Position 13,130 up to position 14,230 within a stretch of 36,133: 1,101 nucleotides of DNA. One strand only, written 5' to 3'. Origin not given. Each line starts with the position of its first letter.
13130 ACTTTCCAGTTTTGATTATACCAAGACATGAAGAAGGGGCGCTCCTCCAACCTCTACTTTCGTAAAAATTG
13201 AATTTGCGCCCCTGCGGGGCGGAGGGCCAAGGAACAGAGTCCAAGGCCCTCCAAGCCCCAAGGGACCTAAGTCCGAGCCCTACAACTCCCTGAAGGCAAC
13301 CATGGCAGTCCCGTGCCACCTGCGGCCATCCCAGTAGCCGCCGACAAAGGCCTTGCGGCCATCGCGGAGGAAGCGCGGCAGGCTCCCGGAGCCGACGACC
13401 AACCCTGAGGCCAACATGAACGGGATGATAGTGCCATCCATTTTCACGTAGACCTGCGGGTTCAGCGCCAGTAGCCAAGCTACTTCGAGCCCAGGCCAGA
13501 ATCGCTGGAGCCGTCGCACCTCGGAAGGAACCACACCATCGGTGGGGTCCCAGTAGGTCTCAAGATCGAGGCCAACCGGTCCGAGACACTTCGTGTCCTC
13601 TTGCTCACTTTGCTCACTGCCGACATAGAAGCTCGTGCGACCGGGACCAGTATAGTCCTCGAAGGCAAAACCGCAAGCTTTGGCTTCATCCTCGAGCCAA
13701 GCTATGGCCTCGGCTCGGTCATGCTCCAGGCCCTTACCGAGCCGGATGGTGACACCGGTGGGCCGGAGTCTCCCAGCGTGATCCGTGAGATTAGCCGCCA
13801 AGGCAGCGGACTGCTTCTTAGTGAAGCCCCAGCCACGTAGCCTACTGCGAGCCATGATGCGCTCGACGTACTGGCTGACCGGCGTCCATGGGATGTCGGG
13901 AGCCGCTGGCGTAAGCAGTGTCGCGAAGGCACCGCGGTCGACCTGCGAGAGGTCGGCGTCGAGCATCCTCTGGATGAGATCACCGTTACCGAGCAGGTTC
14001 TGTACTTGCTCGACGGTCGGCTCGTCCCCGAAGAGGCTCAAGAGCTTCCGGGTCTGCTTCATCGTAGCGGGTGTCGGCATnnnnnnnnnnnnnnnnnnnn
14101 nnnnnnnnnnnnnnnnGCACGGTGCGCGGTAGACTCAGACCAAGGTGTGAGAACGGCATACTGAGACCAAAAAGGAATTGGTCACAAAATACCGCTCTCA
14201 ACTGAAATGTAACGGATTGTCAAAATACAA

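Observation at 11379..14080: Complete diversity-generating retroelement: 117-bp TR/VR pair with 17 of 17 mismatches at template adenines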

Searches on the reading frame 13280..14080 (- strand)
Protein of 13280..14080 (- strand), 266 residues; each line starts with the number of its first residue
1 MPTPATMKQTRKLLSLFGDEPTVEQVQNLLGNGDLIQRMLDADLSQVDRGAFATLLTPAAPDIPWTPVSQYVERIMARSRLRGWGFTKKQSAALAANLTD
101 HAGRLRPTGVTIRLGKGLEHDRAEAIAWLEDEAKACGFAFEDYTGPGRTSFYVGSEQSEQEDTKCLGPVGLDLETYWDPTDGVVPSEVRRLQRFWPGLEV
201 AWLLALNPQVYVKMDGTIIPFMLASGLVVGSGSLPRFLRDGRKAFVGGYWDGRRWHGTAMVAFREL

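Call 11: search_protein_families(library=pfam, proteins=[window:13280-14080:-], max_evalue=0.01)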
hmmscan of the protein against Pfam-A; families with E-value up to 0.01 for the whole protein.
window:13280-14080:- (266 aa): 0 families

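Call 12: search_protein_families(library=ncbifam, proteins=[window:13280-14080:-], max_evalue=0.01)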
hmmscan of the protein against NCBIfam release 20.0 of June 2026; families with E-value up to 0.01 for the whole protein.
window:13280-14080:- (266 aa): 0 families

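Call 16: search_solved_structures(query=window:13280-14080:-, max_evalue=1)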
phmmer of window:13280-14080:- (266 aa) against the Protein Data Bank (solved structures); distinct sequences matched with E-value up to 1: 1.
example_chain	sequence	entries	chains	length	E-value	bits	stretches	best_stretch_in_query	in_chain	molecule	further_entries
6ok3_A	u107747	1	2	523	0.00052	22.9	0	82-159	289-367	Sel1 repeat protein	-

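Call 17: find_homologous_proteins(query=window:13280-14080:-, max_evalue=0.001)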
Query window:13280-14080:- (266 aa): 71 proteins with E <= 0.001 among 2764 candidates.
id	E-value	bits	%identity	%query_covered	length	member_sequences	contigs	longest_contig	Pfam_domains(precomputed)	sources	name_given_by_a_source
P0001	1.1e-178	611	100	100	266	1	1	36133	-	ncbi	-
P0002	3.5e-89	317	57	100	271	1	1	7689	-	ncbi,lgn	-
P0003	3.6e-80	287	54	100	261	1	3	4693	-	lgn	-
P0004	3.4e-78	281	52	100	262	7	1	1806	-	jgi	jgi:hypothetical protein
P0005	5.3e-78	280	54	96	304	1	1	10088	-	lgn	-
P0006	9.5e-78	280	53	100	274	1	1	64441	-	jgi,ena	-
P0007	1.2e-76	276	52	99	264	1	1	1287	-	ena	-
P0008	1.5e-75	272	49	99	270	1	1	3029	-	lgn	-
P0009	1.8e-75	272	49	99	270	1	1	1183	-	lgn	-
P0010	5.3e-74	267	53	100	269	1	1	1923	-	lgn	-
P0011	7.2e-71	257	48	99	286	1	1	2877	-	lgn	-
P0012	4.9e-70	254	51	100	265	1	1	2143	-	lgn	-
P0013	6.3e-70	254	50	100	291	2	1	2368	-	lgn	-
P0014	2.7e-69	252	47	99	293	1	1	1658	-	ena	-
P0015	5.3e-69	251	51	99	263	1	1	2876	-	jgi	jgi:hypothetical protein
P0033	1.4e-63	233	45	92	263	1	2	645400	-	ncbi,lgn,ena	-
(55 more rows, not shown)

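Call 19: find_encoding_contigs(protein=P0001, flank=10000, max_places=3)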
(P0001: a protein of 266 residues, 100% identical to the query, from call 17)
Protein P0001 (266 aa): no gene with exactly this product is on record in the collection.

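Call 20: find_encoding_contigs(protein=P0033, flank=6000, max_places=3)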
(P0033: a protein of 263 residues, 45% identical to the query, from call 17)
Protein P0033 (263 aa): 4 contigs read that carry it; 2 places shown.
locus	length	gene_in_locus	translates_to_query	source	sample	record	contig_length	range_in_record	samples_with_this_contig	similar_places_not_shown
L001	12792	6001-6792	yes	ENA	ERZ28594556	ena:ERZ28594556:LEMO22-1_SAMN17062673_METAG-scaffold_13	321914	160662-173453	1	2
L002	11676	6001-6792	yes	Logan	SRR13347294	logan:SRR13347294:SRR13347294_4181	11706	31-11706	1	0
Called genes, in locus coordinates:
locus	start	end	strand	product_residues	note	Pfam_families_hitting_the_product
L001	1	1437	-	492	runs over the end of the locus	PF00239:Resolvase, PF07508:Recombinase, PF13408:Zn_ribbon_recom (weak)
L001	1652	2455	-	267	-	PF23343:REP_ORF2-G2P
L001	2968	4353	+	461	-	PF00145:DNA_methylase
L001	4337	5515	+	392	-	PF15515:MvaI_BcnI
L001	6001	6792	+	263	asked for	-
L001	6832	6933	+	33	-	-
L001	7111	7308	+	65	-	-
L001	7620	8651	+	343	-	PF00078:RVT_1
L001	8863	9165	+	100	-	-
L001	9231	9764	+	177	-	PF01931:NTPase_I-T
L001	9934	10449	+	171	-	PF13646:HEAT_2 (faint)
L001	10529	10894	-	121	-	PF08818:DUF1801 (weak)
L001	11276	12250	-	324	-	PF00145:DNA_methylase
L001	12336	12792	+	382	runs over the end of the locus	PF20731:RE_NgoFVII_C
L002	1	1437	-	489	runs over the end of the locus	?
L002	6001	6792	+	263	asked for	-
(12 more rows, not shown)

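Call 21: find_encoding_contigs(protein=P0006, flank=6000, max_places=3)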
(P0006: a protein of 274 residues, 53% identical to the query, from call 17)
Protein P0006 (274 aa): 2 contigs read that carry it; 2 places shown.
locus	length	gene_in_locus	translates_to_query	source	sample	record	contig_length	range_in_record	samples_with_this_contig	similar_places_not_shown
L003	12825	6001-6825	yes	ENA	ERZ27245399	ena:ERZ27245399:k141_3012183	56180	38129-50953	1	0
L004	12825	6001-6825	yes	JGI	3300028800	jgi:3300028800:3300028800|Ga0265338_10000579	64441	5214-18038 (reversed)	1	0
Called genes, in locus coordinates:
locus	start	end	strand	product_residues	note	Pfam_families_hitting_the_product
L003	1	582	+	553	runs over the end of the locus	PF00496:SBP_bac_5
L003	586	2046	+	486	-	PF00672:HAMP, PF00512:HisKA, PF02518:HATPase_c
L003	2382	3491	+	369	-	PF01098:FTSW_RODA_SPOVE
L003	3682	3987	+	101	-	PF00829:Ribosomal_L21p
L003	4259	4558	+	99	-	-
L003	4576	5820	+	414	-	PF21269:TreT_GT1, PF00534:Glycos_transf_1, PF13692:Glyco_trans_1_4, PF20706:GT4-conflict (weak)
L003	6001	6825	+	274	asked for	-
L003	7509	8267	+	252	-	PF00142:Fer4_NifH, PF01656:CbiA, PF02374:ArsA_ATPase (weak), PF06564:CBP_BcsQ, PF09140:MipZ (weak), PF10609:ParA, PF13614:AAA_31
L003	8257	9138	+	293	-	PF02195:ParB_N, PF17762:HTH_ParB, PF23552:ParB_C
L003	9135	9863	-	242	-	PF10502:Peptidase_S26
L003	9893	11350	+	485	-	PF03816:LytR_cpsA_psr, PF13399:LytR_C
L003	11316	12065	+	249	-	-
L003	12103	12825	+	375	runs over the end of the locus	PF00089:Trypsin, PF13365:Trypsin_2, PF13180:PDZ_2, PF17820:PDZ_6 (weak)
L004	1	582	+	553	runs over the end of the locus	PF00496:SBP_bac_5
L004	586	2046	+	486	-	PF00672:HAMP, PF00512:HisKA, PF02518:HATPase_c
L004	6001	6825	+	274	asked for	-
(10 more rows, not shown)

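Call 25: find_related_loci(query=A2, collection=genome_contigs, flank=5000)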
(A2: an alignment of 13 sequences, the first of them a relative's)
Query A2 (266 aa) in genome_contigs; peptide patterns used: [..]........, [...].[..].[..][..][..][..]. (x = any residue, [..] = any of these).
337 stretches matched a pattern; 5 encode a relative of the query (tblastn E <= 1e-3); 5 distinct loci.
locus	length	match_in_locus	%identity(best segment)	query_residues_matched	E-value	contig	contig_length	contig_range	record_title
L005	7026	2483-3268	45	1-265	2e-72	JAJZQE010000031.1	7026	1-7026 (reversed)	MAG: bacterium isolate SKS1.bin36 NODE_18843_length_7026_cov_3.034208, whole genome shotgun sequence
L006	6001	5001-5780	46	3-265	2e-70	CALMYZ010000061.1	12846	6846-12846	MAG TPA_asm: uncultured Candidatus Saccharibacteria bacterium isolate SRR2107215_bin.54_CONCOCT_v1.1_MAG genome assembly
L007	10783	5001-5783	42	1-265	5e-56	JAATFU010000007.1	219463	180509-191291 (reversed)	MAG: Candidatus Saccharibacteria bacterium isolate bin_26 k141_4207618, whole genome shotgun sequence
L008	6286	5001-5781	53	6-265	3e-48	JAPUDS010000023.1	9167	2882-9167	MAG: Candidatus Saccharibacteria bacterium isolate labscale reactor_MAG5 NODE_4699_length_9167_cov_26.364135, whole geno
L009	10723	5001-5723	45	3-246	4e-63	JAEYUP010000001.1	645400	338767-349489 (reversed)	MAG: Candidatus Parcubacteria bacterium isolate OH_CBlB_173 k127_2475498, whole genome shotgun sequence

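Call 54: find_encoding_contigs(protein=P0002, flank=5000, max_places=2)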
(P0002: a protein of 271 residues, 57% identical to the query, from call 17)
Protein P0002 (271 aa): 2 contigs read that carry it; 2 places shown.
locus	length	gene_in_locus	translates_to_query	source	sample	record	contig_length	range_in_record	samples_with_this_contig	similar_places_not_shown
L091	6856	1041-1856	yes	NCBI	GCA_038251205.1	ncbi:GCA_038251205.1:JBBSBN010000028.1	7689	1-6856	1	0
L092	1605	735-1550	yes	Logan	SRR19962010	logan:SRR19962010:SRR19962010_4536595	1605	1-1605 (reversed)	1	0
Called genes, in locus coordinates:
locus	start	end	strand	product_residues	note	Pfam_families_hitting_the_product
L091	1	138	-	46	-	?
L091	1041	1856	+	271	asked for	-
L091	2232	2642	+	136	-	-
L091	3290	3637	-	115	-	-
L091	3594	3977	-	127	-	PF22296:bAvd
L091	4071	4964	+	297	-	PF00078:RVT_1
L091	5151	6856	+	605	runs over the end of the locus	PF00009:GTP_EFTU, PF01926:MMR_HSR1 (faint), PF03144:GTP_EFTU_D2, PF22042:EF-G_D2 (weak), PF00679:EFG_C, PF21018:BipA_C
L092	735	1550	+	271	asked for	-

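Call 60: predict_structure(alignment_id=A1)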
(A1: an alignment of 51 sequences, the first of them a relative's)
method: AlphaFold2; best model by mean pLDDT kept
length: 266 residues; sequences in the alignment: 51
mean_pLDDT: 93.3   pTM: 0.82
mean pLDDT of the five models: 93.3, 92.9, 92.9, 92.7, 92.3
residues with pLDDT >= 90: 202; 70-90: 57; 50-70: 6; < 50: 1
segments of 3 or more residues with pLDDT < 50: none
pLDDT, mean of each block of 10 residues (from residue 1): 73 83 88 89 90 85 96 98 97 98 97 95 98 98 95 82 90 96 97 96 98 97 97 95 97 97 96
secondary structure, 60 per line:
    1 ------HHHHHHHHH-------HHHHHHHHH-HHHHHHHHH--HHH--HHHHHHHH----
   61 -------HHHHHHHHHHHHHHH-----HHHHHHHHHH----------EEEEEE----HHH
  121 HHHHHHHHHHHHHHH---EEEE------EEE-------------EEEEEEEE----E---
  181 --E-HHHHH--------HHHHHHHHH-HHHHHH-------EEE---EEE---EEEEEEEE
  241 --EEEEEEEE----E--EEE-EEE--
elements in order: H7-15 H23-31 H33-41 H49-56 H68-82 H88-97 E108-113 H118-135 E139-142 E149-151 E165-172 H185-189 H198-206 H208-213 E221-223 E227-229 E233-240 E243-250 E258-260 E262-264

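Call 63: fold_search(model_id=the predicted structure, library=pdb)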
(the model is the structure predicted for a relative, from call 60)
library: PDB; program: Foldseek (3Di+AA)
matches with E <= 10: 148; with E <= 0.001: 0
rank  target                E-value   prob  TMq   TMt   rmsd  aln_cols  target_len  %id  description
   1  8isj_B                2.6e-01  0.04  0.12  0.06  21.6       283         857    8  Pr conformer of Arabidopsis thaliana phytochrome A - AtphyA-Pr (released 2023-08-09)
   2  7c1p_A                8.0e-01  0.01  0.10  0.07  22.3       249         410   14  Crystal structure of the starter condensation domain of the rhizomide synthetase RzmA mutant H140V, R148A (released 2020-11-25)
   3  4biz_B                8.5e-01  0.07  0.11  0.13  25.3       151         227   18  Crystal structure of CpxAHDC (orthorhombic form 2) (released 2014-04-23)
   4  8oks_B                1.0e+00  0.20  0.24  0.49   7.2       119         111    8  Crystal structure of Bdellovibrio bacteriovorus Bd2740 C-terminal domain (released 2023-10-25)
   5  4biy_A                1.0e+00  0.02  0.13  0.15  20.3       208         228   13  Crystal structure of CpxAHDC (monoclinic form 2) (released 2014-02-12)
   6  5ixl_A                1.1e+00  0.04  0.09  0.18   8.5        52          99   17  Structure of P. vulgaris HigB toxin Y91A variant (released 2016-07-20)
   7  4biz_C                1.3e+00  0.04  0.12  0.13  19.0       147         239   14  Crystal structure of CpxAHDC (orthorhombic form 2) (released 2014-04-23)
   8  4biz_F                1.4e+00  0.06  0.11  0.13  24.5       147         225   17  Crystal structure of CpxAHDC (orthorhombic form 2) (released 2014-04-23)
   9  1wq7_B                1.4e+00  0.03  0.18  0.20  14.8       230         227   13  Crystal Structure Of Biotin-(Acetyl-CoA-Carboxylase) ligase From Pyrococcus Horikoshii Ot3 (released 2005-10-04)
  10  4biz_E                1.8e+00  0.06  0.11  0.13  25.1       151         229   14  Crystal structure of CpxAHDC (orthorhombic form 2) (released 2014-04-23)
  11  4px8                  1.8e+00  0.03  0.08  0.18   8.7        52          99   15  Structure of P. vulgaris HigB toxin (released 2015-10-21)
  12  3hlz_B                1.8e+00  0.02  0.12  0.12  17.2       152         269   12  Crystal structure of BT_1490 (NP_810393.1) from BACTEROIDES THETAIOTAOMICRON VPI-5482 at 1.50 A resolution (released 2009-06-16)
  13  4biz_D                1.9e+00  0.05  0.18  0.21  23.9       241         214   14  Crystal structure of CpxAHDC (orthorhombic form 2) (released 2014-04-23)
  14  4biy_D                1.9e+00  0.02  0.15  0.17  21.4       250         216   15  Crystal structure of CpxAHDC (monoclinic form 2) (released 2014-02-12)
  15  3scy                  1.9e+00  0.01  0.10  0.08  12.1       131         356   13  Crystal structure of a putative 6-phosphogluconolactonase (BF1038) from Bacteroides fragilis NCTC 9343 at 1.50 A resolut (released 2011-07-20)
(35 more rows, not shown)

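Call 67: search_protein_families(library=pfam, alignment_id=A1, max_evalue=0.1)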
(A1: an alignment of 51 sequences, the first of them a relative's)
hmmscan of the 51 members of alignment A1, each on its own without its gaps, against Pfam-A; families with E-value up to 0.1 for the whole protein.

A. member 1, P0001 (266 aa): 0 families

B. families by the number of members that match (of 51 scanned): 1 family
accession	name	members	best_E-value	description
PF19522.4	DUF6052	1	0.059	Family of unknown function (DUF6052)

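Call 68: fold_search(model_id=the predicted structure, library=viral)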
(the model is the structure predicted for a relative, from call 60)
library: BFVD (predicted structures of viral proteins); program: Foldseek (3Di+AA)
matches with E <= 10: 106; with E <= 0.001: 0
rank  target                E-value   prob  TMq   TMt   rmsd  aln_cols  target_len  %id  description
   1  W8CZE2                5.1e-01  0.07  0.15  0.10  13.7       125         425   10  Putative virion structural protein [Erwinia phage PhiEaH1]
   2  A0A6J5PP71            8.4e-01  0.02  0.09  0.06  24.2       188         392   14  COG4653 Predicted phage phi-C31 gp36 major capsid-like protein [uncultured Caudovirales phage]
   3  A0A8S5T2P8            1.4e+00  0.02  0.10  0.06  18.9       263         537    8  Tail fiber protein [Podoviridae sp. ctuch15]
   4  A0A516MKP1            1.6e+00  0.02  0.12  0.13  13.9       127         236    7  (no name in the UniProt tables at hand)
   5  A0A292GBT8            1.7e+00  0.03  0.16  0.10  13.6       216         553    9  (no name in the UniProt tables at hand)
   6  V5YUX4                1.7e+00  0.02  0.06  0.02   5.9        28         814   14  Probable tail spike protein [Pseudomonas phage PPpW-4]
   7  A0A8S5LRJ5            1.8e+00  0.01  0.10  0.11  20.2       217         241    7  DNA-directed RNA polymerase subunit alpha [Myoviridae sp. ctfJc17]
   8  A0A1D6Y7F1            2.0e+00  0.01  0.10  0.11  17.2       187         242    9  (no name in the UniProt tables at hand)
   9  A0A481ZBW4            2.3e+00  0.07  0.09  0.17  14.9       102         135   15  Uncharacterized protein [Pithovirus LCPAC404]
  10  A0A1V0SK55            2.6e+00  0.01  0.14  0.19  17.5       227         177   11  Uncharacterized protein [Klosneuvirus KNV1]
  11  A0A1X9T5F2            2.8e+00  0.11  0.24  0.09   4.2       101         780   10  C-type lectin protein [Ranid herpesvirus 3]
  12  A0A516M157            2.9e+00  0.04  0.09  0.25   4.8        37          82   16  (no name in the UniProt tables at hand)
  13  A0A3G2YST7            2.9e+00  0.01  0.11  0.11  13.2       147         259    9  Uncharacterized protein [Cressdnaviricota sp.]
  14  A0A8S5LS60            3.1e+00  0.03  0.09  0.19   5.6        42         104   12  Uncharacterized protein [Siphoviridae sp. ctYBm1]
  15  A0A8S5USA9            3.1e+00  0.01  0.09  0.06  12.9        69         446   10  Structural protein [Myoviridae sp. ctijX18]
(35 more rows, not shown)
